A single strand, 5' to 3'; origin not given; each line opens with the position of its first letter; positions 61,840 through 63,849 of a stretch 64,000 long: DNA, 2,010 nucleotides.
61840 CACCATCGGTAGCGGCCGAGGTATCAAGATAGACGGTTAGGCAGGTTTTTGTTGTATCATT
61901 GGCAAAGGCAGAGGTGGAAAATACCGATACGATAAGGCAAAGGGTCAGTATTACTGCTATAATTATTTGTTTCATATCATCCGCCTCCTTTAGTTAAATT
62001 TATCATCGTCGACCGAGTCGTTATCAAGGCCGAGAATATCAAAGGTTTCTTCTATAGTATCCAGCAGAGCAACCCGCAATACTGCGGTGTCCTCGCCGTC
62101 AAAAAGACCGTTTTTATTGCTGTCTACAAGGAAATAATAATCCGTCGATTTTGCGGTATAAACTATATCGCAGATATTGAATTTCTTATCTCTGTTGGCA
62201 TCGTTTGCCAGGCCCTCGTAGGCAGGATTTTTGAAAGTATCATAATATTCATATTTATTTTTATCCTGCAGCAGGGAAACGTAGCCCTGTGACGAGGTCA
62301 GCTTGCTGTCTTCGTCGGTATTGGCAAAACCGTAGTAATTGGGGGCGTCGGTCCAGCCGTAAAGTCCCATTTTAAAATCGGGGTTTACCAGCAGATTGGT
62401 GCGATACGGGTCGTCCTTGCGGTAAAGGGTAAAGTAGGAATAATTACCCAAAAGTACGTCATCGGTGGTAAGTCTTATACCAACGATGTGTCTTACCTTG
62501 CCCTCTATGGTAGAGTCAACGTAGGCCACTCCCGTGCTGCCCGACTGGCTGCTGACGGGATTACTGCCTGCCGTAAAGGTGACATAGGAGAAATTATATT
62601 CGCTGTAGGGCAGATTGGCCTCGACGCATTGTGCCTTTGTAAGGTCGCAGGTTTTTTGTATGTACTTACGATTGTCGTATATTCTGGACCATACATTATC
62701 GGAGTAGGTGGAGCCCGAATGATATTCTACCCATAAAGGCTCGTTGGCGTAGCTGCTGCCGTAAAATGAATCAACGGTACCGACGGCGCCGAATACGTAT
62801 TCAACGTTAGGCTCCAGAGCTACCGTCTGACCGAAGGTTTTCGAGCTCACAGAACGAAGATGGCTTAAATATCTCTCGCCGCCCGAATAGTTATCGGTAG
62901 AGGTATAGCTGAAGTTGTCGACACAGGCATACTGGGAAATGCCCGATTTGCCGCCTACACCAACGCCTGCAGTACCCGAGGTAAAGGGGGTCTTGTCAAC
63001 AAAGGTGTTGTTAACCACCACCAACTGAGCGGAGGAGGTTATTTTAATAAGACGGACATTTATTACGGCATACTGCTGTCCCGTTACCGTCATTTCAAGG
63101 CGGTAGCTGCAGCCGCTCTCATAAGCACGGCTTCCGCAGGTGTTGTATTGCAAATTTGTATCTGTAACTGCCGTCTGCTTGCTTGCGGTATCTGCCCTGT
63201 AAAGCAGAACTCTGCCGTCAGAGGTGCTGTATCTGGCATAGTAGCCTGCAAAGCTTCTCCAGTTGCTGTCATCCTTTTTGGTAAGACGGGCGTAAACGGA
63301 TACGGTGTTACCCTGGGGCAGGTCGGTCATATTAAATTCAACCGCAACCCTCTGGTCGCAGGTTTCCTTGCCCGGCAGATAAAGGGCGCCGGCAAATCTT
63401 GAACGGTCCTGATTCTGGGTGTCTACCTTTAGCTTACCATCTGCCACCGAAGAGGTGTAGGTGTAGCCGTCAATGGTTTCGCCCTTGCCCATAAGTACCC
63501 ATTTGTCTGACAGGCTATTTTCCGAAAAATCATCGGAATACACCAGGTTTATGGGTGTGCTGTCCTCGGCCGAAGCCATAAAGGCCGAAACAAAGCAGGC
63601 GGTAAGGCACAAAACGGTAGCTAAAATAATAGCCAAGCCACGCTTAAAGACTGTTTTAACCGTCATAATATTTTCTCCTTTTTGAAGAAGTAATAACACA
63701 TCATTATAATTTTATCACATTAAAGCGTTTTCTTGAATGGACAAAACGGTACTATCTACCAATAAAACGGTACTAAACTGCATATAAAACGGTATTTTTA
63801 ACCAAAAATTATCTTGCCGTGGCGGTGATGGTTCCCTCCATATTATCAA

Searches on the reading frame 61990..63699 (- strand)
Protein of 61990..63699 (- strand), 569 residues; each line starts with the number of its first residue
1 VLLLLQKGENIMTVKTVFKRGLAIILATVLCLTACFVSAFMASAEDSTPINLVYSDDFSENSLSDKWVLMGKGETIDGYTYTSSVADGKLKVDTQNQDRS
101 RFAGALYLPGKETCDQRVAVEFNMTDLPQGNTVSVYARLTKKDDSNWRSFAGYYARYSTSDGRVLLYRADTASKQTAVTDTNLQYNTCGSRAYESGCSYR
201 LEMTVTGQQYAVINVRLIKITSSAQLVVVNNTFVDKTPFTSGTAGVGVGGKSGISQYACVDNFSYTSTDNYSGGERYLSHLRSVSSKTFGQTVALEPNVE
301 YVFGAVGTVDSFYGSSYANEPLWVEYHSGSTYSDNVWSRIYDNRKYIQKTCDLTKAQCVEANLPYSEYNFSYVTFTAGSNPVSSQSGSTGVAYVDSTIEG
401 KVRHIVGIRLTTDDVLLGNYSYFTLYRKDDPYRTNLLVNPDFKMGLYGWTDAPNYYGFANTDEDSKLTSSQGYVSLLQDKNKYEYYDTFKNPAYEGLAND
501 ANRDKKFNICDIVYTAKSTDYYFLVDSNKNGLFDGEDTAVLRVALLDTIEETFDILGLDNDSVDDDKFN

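Call 8: search_protein_families(library=ncbifam, proteins=[window:61990-63699:-])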
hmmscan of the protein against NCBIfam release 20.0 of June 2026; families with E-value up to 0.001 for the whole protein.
window:61990-63699:- (569 aa): 0 families

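Call 44: search_protein_families(library=pfam, proteins=[window:61990-63699:-], max_evalue=1)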
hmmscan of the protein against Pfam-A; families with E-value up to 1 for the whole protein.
window:61990-63699:- (569 aa): 1 family
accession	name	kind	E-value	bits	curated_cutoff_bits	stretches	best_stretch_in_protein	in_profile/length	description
PF04775.20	Bile_Hydr_Trans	-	0.049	13.9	27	1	120-156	4-40/126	Acyl-CoA thioester hydrolase/BAAT N-terminal region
